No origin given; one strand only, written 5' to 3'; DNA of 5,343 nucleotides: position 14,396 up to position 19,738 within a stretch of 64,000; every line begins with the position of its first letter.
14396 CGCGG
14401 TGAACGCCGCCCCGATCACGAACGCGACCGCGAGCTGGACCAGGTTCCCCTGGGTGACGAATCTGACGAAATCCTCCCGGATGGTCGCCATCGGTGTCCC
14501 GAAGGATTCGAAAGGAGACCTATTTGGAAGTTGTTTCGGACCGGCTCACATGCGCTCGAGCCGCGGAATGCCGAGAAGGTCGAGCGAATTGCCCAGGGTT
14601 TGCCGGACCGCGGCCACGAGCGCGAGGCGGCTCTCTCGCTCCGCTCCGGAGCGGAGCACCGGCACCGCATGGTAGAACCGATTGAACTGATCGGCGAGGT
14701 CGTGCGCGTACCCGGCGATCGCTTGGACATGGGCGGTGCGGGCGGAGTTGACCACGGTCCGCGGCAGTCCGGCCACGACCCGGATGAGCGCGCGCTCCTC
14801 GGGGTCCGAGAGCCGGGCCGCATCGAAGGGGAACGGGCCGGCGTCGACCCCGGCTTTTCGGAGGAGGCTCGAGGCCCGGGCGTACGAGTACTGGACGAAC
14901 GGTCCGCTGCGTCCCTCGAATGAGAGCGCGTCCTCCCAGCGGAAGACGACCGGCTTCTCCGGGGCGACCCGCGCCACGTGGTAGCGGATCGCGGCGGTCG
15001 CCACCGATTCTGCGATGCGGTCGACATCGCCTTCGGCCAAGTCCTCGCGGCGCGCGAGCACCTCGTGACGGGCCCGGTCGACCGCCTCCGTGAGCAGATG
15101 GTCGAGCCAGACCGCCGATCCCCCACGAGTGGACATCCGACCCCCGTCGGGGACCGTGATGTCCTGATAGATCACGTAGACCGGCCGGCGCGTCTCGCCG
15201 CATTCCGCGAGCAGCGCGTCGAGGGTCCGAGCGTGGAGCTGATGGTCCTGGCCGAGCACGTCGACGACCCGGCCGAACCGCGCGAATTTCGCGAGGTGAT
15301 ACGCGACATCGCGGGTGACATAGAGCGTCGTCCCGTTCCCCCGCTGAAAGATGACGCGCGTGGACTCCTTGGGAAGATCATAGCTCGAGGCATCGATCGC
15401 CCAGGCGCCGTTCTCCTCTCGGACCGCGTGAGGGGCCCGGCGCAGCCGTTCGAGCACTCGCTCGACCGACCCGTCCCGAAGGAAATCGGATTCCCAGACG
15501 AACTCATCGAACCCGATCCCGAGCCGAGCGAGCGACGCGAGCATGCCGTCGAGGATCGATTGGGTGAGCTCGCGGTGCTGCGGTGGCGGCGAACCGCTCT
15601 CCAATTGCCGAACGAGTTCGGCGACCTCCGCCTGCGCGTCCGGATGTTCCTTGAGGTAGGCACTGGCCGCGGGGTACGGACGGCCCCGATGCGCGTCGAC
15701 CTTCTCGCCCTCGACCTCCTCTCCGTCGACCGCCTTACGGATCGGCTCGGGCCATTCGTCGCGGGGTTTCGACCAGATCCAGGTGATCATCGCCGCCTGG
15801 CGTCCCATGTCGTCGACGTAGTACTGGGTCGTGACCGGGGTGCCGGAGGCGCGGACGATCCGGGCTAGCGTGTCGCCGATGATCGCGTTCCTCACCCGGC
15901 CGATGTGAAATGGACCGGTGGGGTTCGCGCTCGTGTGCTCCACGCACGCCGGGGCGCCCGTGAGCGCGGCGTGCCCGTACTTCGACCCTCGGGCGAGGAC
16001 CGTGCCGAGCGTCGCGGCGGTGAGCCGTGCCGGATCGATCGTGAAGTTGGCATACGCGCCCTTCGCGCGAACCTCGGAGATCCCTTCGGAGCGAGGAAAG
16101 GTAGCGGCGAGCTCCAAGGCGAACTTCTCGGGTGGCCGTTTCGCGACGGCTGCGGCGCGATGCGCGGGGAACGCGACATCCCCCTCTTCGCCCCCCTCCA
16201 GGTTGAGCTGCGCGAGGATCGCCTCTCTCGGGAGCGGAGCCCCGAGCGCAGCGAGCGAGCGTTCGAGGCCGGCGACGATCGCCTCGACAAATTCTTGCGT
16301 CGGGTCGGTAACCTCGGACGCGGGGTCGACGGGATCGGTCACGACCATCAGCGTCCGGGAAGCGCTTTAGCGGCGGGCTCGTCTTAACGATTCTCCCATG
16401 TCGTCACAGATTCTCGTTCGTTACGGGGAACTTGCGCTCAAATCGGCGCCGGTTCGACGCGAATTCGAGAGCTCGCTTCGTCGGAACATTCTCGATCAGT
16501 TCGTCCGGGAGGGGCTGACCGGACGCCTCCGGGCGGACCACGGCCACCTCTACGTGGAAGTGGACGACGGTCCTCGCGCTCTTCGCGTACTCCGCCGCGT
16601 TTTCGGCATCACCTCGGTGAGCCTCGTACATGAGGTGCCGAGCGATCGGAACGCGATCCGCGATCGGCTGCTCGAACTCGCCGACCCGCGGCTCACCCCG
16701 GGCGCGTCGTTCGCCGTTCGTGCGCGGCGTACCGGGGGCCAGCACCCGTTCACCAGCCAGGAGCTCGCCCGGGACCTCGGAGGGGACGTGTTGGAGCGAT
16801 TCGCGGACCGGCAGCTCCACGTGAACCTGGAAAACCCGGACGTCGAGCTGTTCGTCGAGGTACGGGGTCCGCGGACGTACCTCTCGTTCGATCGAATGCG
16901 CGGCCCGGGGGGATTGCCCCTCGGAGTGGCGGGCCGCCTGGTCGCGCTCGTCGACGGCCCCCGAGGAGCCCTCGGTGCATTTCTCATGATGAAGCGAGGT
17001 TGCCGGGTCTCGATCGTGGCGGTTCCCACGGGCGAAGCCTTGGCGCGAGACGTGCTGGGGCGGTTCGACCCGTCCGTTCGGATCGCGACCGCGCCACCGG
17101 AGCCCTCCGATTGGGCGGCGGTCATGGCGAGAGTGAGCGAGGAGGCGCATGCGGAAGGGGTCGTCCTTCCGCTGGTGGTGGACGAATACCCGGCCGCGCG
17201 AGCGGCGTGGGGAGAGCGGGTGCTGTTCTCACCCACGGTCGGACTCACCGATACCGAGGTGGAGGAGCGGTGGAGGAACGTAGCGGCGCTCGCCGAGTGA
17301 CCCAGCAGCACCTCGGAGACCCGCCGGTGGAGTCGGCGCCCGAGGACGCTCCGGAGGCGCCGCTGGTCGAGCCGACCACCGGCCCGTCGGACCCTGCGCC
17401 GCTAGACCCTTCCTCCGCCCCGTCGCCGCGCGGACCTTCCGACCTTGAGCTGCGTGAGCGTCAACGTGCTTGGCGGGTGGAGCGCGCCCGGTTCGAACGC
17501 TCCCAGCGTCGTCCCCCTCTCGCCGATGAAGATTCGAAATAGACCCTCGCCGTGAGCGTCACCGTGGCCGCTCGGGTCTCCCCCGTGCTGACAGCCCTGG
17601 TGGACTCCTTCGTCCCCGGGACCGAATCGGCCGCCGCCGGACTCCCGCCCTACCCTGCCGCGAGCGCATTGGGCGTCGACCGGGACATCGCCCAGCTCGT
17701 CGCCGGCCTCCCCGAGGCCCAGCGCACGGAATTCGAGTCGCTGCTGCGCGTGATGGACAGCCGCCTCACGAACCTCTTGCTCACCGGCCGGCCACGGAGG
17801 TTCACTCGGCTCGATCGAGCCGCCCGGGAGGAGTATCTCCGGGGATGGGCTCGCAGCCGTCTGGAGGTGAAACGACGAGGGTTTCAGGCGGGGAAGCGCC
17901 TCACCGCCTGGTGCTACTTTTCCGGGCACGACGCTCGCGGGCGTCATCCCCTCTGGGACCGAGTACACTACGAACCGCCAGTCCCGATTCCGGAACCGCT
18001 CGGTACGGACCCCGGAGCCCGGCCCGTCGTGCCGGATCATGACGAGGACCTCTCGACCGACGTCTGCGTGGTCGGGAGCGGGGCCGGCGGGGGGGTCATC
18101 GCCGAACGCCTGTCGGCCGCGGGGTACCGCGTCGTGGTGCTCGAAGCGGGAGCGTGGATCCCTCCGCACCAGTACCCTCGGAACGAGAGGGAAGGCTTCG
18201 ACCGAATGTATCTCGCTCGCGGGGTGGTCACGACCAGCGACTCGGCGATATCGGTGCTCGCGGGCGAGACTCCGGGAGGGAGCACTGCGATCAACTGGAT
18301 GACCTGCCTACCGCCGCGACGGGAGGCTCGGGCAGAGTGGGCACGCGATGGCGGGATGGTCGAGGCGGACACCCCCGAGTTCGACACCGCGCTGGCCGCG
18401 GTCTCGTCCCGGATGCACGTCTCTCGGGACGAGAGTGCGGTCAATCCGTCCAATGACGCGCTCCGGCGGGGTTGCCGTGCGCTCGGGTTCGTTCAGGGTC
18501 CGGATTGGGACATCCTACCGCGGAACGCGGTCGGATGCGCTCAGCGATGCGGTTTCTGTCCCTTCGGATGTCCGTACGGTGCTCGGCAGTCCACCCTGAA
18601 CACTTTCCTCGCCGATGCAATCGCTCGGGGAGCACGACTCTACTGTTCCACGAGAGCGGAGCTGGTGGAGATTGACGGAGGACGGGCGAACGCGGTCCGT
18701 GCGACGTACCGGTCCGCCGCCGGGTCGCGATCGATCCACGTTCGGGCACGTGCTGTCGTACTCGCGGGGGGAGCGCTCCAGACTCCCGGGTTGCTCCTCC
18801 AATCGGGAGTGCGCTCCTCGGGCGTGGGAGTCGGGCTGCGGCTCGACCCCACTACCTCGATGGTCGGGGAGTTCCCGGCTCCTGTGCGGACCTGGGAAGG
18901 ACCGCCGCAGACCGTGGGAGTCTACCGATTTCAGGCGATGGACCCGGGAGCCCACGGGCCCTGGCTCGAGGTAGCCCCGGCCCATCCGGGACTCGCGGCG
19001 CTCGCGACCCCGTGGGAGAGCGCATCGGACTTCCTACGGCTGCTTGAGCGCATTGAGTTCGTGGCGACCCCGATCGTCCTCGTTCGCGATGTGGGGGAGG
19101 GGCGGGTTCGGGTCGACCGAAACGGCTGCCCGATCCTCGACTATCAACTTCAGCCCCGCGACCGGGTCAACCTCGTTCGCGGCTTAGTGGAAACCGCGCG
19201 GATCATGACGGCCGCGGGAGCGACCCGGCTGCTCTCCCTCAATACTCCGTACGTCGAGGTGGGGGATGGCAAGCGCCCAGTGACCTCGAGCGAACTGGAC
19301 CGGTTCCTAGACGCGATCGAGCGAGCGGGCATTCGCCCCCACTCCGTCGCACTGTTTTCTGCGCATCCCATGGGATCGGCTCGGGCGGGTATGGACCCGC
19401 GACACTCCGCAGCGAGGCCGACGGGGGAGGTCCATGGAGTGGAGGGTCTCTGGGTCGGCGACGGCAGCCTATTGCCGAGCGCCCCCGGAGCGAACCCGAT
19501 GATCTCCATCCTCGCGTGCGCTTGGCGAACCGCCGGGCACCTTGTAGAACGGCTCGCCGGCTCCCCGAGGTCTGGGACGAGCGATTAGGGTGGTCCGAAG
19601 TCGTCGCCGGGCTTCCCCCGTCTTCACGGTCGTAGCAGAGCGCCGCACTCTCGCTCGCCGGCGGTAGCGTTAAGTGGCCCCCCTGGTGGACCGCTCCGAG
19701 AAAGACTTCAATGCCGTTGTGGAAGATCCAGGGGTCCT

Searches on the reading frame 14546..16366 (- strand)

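Call 105: search_protein_families(library=pfam, proteins=[window:14546-16366:-], max_evalue=0.00001)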
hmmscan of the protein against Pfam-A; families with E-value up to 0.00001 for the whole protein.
window:14546-16366:- (606 aa): 2 families
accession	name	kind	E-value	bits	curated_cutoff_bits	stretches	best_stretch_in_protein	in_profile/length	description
PF05746.21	DALR_1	-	8.3e-29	100.5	22.3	1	491-606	1-117/117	DALR anticodon binding domain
PF00750.26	tRNA-synt_1d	-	3.9e-26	92.3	23.3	1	122-463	4-335/349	tRNA synthetases class I (R), catalytic domain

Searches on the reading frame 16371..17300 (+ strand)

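Call 105: search_protein_families(library=pfam, proteins=[window:16371-17300:+], max_evalue=0.00001)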
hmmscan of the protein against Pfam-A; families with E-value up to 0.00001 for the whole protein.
window:16371-17300:+ (309 aa): 2 families
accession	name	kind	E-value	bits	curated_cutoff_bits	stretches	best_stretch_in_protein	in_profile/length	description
PF22025.1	ThiI_fer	-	1.9e-14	54.3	25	1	14-84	2-72/72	ThiI ferredoxin-like domain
PF02926.22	THUMP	-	1.1e-12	48.5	20.6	1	94-174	5-84/84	THUMP domain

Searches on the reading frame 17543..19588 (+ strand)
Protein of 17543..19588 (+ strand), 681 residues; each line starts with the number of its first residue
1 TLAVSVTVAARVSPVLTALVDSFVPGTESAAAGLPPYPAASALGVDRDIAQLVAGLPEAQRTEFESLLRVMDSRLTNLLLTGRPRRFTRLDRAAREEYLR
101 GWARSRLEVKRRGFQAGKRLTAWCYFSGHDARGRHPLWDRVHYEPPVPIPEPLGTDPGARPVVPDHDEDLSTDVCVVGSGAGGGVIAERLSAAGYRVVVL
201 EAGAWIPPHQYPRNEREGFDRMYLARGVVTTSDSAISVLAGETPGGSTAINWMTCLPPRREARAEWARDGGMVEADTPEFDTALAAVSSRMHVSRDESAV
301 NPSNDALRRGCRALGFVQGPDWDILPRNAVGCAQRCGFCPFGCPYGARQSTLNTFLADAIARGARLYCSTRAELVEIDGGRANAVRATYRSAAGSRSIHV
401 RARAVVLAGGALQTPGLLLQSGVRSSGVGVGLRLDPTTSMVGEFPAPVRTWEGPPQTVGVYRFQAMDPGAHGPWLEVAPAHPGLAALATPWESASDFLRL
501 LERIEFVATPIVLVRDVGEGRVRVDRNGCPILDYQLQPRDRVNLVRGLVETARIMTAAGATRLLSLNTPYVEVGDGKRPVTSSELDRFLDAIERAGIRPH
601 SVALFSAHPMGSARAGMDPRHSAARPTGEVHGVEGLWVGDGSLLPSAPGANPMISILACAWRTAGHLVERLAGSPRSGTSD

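Call 105: search_protein_families(library=pfam, proteins=[window:17543-19588:+], max_evalue=0.00001)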
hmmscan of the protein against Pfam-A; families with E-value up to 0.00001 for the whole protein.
window:17543-19588:+ (681 aa): 3 families
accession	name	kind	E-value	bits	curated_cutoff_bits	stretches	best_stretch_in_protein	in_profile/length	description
PF00732.25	GMC_oxred_N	-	1.1e-44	153.3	23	1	219-436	1-217/218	GMC oxidoreductase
PF05199.19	GMC_oxred_C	-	8.7e-21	75.4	24.6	1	519-660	4-139/139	GMC oxidoreductase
PF01266.30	DAO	-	8.9e-09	35.8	27.9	0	173-206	1-34/353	FAD dependent oxidoreductase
